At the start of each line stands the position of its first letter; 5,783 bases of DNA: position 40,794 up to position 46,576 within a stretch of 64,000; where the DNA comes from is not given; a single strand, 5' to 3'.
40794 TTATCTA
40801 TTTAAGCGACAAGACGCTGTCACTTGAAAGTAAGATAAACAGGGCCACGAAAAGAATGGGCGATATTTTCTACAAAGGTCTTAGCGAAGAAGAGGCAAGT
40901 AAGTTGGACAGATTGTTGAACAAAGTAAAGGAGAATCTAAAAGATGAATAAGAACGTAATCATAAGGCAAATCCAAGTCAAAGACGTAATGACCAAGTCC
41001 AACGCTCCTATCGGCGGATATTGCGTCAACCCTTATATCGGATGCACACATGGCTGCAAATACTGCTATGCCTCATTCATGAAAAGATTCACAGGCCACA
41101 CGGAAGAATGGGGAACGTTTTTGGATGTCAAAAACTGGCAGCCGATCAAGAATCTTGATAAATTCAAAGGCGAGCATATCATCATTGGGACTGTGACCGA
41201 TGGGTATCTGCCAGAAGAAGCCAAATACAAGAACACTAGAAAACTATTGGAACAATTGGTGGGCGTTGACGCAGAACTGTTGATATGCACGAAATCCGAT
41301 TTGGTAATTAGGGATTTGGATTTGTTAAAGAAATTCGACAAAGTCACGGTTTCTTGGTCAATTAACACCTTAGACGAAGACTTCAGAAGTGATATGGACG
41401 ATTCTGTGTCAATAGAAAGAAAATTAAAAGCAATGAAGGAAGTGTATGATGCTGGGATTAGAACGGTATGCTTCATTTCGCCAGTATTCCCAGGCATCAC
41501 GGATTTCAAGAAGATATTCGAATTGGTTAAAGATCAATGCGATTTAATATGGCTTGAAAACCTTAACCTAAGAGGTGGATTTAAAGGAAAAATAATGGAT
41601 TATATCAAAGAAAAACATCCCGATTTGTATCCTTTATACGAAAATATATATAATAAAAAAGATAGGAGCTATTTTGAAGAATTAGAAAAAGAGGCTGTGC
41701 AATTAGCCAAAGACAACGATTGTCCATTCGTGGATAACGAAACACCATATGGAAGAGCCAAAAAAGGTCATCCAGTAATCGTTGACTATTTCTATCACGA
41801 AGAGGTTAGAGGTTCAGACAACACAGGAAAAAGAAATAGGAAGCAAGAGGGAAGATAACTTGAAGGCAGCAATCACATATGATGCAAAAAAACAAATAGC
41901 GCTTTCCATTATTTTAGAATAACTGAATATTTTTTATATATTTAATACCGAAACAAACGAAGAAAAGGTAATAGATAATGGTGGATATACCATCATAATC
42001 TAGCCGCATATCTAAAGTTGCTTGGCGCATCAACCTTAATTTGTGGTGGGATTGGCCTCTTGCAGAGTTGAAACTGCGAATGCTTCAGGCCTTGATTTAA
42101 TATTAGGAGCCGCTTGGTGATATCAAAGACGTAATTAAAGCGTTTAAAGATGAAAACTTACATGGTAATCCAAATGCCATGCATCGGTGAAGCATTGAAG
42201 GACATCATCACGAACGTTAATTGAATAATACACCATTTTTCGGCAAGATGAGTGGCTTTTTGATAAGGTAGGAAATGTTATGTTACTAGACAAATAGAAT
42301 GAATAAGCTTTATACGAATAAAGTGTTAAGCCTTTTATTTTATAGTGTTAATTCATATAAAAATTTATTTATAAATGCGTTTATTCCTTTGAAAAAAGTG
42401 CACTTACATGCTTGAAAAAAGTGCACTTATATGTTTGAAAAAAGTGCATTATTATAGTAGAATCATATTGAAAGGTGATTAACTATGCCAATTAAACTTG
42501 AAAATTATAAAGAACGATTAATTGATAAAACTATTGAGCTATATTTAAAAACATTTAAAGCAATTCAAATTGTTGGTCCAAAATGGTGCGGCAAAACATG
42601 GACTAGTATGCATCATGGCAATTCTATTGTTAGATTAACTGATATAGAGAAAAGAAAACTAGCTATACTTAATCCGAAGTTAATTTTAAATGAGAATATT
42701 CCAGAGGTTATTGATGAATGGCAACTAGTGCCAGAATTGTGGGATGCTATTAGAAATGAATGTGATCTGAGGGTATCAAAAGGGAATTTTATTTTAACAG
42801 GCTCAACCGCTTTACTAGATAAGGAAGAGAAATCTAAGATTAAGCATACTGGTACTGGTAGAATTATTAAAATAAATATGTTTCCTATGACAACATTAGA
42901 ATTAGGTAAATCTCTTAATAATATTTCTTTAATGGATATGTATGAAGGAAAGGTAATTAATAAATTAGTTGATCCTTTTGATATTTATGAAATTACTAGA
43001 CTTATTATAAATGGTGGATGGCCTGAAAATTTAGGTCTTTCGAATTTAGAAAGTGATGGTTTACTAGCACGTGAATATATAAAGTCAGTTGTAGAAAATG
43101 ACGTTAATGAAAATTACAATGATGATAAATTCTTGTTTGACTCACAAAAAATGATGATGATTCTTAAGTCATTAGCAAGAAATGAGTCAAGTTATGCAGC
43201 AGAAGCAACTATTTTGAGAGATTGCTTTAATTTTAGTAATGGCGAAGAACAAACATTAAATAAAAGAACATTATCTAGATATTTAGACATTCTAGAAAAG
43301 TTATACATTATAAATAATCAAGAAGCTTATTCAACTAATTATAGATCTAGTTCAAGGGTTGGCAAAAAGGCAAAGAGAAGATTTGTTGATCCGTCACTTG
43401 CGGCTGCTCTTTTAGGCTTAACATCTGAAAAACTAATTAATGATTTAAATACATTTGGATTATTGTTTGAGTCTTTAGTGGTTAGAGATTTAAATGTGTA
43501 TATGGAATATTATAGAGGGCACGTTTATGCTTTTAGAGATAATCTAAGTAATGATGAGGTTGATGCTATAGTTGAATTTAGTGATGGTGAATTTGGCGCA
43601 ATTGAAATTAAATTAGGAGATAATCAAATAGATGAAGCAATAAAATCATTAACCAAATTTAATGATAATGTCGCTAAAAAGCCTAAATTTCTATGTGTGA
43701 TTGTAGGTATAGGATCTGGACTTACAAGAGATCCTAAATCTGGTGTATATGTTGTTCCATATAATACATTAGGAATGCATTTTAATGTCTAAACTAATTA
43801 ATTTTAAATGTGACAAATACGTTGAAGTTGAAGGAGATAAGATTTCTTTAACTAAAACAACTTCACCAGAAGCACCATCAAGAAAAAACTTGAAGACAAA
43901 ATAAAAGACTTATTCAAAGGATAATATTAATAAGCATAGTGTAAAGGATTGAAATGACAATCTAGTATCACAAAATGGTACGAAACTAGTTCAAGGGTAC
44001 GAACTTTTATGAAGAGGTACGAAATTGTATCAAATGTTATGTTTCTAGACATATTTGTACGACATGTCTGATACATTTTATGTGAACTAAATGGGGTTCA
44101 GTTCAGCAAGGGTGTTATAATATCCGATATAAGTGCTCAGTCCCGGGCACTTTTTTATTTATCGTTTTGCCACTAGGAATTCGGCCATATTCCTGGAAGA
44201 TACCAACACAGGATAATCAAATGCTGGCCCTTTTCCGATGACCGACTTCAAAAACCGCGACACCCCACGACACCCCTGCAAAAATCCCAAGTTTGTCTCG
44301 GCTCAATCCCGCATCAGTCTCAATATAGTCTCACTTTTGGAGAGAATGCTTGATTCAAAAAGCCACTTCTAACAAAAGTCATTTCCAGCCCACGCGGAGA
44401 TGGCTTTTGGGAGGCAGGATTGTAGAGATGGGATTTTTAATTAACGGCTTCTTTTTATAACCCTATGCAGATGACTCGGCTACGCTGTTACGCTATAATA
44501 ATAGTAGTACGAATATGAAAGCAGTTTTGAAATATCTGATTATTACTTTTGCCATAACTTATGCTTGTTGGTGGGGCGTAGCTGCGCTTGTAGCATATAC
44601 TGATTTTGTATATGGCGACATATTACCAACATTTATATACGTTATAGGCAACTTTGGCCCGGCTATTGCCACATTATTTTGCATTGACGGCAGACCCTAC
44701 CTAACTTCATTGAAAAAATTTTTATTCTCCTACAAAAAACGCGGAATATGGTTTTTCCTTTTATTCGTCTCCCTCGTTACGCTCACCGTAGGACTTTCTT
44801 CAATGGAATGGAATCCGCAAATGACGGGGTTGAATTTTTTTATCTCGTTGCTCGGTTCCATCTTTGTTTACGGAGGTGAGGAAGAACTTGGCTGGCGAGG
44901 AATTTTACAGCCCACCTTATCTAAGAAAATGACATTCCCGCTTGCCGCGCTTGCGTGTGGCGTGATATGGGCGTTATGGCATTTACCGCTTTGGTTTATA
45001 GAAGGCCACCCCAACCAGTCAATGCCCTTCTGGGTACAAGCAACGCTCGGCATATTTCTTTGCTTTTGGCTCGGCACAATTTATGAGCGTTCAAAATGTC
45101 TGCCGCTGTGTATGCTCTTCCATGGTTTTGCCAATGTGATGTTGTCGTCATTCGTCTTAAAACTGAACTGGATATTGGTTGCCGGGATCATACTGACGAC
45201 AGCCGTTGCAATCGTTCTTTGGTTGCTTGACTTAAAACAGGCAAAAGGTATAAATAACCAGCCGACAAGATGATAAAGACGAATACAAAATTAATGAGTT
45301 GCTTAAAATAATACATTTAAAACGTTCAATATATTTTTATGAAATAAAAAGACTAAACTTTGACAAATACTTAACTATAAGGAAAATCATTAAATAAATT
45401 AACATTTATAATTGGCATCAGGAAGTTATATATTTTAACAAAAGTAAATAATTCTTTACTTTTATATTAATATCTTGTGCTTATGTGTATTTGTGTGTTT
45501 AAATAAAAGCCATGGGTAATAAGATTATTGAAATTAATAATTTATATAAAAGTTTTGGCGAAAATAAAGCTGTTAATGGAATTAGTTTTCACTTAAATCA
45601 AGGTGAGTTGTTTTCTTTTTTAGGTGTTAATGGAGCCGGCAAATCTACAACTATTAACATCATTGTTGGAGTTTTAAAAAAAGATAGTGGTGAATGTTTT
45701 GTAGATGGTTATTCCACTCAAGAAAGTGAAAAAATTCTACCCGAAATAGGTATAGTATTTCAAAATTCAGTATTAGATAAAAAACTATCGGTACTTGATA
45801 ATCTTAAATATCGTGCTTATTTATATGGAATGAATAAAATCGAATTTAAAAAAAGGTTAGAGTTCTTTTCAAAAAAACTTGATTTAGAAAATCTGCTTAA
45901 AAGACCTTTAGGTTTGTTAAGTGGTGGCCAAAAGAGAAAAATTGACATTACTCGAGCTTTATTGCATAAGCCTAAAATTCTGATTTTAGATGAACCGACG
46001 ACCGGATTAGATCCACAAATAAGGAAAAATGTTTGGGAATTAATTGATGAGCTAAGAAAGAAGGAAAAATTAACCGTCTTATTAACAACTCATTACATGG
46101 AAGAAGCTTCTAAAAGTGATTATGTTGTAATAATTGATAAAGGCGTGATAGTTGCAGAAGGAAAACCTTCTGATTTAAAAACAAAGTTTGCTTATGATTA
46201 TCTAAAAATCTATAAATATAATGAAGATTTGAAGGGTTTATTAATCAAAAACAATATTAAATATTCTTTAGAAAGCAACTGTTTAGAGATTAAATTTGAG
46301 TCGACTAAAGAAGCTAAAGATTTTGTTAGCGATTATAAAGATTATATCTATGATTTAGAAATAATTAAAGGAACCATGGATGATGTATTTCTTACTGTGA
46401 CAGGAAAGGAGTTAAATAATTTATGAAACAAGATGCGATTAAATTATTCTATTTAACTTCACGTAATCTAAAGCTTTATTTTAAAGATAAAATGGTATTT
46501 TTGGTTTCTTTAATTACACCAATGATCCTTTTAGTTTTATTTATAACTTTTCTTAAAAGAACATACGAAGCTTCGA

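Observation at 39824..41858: Horizontally acquired three-gene operon: Gp37/Gp68-like radical-SAM protein, MarR, SPL-like radical-SAM protein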

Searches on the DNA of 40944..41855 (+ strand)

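Call 40: search_rna_families(sources=[L001, L003, L004, L005, L006, L008, L011, L012, L081], threshold=gathering)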
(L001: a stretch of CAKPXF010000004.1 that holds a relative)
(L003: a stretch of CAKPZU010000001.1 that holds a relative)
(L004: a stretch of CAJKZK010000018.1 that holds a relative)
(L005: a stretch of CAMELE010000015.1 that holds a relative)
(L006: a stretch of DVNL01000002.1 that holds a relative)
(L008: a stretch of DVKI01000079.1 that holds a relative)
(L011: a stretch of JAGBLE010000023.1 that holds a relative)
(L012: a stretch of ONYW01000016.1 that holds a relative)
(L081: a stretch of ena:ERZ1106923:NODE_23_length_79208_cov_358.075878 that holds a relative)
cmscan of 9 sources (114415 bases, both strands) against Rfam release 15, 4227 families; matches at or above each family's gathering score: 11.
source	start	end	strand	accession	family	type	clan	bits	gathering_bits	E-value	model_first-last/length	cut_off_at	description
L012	1051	1314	-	RF01854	Bacteria_large_SRP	Gene;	CL00003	156.7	60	5.2e-25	1-256/256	no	Bacterial large signal recognition particle RNA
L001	6563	6633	+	RF00005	tRNA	Gene; tRNA;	CL00001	71.5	29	2.2e-13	1-71/71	no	tRNA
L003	449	519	+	RF00005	tRNA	Gene; tRNA;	CL00001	71.5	29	2.2e-13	1-71/71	no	tRNA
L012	4721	4791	+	RF00005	tRNA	Gene; tRNA;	CL00001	71.2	29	2.7e-13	1-71/71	no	tRNA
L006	6474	6545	+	RF00005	tRNA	Gene; tRNA;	CL00001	64.4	29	1.9e-11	1-71/71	no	tRNA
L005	6473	6544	+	RF00005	tRNA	Gene; tRNA;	CL00001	64.1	29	2.4e-11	1-71/71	no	tRNA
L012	767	845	+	RF01706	Gut-1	Gene; sRNA;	-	61.8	50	1.3e-09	1-77/77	no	Gut-1 RNA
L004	6469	6541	+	RF00005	tRNA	Gene; tRNA;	CL00001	61.5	29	1.2e-10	1-71/71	no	tRNA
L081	7588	7671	+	RF00005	tRNA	Gene; tRNA;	CL00001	60.9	29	1.8e-10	1-71/71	no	tRNA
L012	2375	2447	-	RF01706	Gut-1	Gene; sRNA;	-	60.6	50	2.6e-09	1-77/77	no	Gut-1 RNA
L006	11961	12134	+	RF00168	Lysine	Cis-reg; riboswitch;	-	50.8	30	3.9e-10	1-182/182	no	Lysine riboswitch aptamer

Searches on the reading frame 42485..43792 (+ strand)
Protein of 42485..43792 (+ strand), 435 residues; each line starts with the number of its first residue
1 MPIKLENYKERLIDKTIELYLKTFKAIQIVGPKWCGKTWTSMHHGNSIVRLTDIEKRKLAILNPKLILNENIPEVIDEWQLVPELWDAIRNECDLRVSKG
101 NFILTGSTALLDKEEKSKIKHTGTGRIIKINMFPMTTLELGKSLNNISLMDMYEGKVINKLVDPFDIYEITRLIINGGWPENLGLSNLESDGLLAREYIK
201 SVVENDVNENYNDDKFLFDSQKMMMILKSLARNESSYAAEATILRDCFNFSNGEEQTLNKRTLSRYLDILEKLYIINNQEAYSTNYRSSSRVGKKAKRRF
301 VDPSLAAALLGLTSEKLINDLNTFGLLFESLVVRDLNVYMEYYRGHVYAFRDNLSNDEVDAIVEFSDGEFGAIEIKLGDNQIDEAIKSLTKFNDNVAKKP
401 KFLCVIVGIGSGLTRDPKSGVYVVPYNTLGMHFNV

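Call 4: search_protein_families(library=pfam, proteins=[window:42485-43792:+], max_evalue=0.01)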
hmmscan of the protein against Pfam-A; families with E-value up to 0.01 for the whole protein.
window:42485-43792:+ (435 aa): 2 families
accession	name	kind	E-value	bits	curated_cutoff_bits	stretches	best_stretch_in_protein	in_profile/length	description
PF13635.12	DUF4143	-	6.4e-26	91.4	28.1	1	219-377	12-159/160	Domain of unknown function (DUF4143)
PF13173.12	AAA_14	-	7.8e-13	49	27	1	25-139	3-127/129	AAA domain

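Call 5: search_protein_families(library=ncbifam, proteins=[window:42485-43792:+], max_evalue=0.01)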
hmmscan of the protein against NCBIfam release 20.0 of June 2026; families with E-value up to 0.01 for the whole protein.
window:42485-43792:+ (435 aa): 0 families

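Call 28: search_protein_families(library=padloc, proteins=[window:42485-43792:+], max_evalue=0.01)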
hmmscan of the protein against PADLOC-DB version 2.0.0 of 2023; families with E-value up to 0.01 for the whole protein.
window:42485-43792:+ (435 aa): 5 families
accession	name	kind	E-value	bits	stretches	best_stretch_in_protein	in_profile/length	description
PDLC04790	PDC-S01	-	1.1e-57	193.7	1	7-428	10-416/422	-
PDLC04789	PDC-S01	-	2.4e-18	64.4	1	10-393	3-353/375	-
PDLC04787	PDC-S01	-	8.5e-14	49.2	1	75-396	97-379/412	-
PDLC04788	PDC-S01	-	3.2e-12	44.1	1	75-397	89-399/448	-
PDLC04791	PDC-S01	-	1.1e-11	42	1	169-402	157-373/395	-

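Call 29: search_protein_families(library=phrogs, proteins=[window:42485-43792:+], max_evalue=0.001)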
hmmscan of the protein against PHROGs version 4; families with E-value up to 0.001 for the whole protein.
window:42485-43792:+ (435 aa): 0 families

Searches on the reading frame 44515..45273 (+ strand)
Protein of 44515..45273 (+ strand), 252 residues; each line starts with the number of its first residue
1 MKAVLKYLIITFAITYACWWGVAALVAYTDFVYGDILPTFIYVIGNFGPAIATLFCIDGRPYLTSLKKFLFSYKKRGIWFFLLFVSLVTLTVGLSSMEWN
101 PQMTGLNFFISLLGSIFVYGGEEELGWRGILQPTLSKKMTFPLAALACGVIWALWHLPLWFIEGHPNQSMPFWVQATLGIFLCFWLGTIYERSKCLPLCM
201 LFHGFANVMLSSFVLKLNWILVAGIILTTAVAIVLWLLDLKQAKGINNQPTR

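Call 4: search_protein_families(library=pfam, proteins=[window:44515-45273:+], max_evalue=0.01)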
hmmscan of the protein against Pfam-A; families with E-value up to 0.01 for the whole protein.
window:44515-45273:+ (252 aa): 1 family
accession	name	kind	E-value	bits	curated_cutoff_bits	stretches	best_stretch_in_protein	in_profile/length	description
PF02517.21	Rce1-like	-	1.6e-14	54.4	22.4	1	107-209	3-93/93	Type II CAAX prenyl endopeptidase Rce1-like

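Call 5: search_protein_families(library=ncbifam, proteins=[window:44515-45273:+], max_evalue=0.01)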
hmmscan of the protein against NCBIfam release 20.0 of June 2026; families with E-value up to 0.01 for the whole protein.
window:44515-45273:+ (252 aa): 6 families
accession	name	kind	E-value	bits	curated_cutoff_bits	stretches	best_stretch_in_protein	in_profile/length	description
NF041656.1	CPBP_MmRce1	equivalog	6.7e-06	25.8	425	1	7-234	12-258/271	MmRce1 family CPBP family CAAX prenyl protease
NF033192.3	CPBP_JDVT_MrtJ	equivalog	2.7e-05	24.7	75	1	122-209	11-94/98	JDVT-CTERM system glutamic-type intramembrane protease MrtJ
NF041647.1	ABC_perm_CPBP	equivalog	0.00079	18.3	435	1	123-210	557-630/636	ABC transporter permease subunit/CPBP intramembrane protease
NF040914.1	Mrt_core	domain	0.0019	18.3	100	1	117-212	9-103/108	myxosortase family intramembrane protease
NF040589.1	CPBP_Synerg_MrtS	equivalog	0.0039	17.4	130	1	82-208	44-161/170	Synerg-CTERM system glutamic-type intramembrane protease MrtS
NF052643.1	CPBP_SdpC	equivalog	0.0043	16.7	300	0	24-161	25-172/253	peptidoglycan release complex CPBP-like subunit SdpC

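Call 28: search_protein_families(library=padloc, proteins=[window:44515-45273:+], max_evalue=0.01)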
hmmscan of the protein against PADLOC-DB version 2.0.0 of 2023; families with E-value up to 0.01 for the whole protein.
window:44515-45273:+ (252 aa): 0 families

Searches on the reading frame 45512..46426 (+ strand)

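Call 52: search_protein_families(library=pfam, proteins=[window:45512-46426:+], max_evalue=0.001)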
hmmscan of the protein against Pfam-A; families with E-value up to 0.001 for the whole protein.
window:45512-46426:+ (304 aa): 3 families
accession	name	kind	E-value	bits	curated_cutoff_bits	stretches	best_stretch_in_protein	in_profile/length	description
PF00005.33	ABC_tran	-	9e-33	114.2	25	1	22-164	2-137/137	ABC transporter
PF13304.12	AAA_21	-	6e-13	50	27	1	97-194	220-298/304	AAA domain, putative AbiEii toxin, Type IV TA system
PF02463.25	SMC_N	-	0.00022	21.2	40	0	33-203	26-209/220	RecF/RecN/SMC N terminal domain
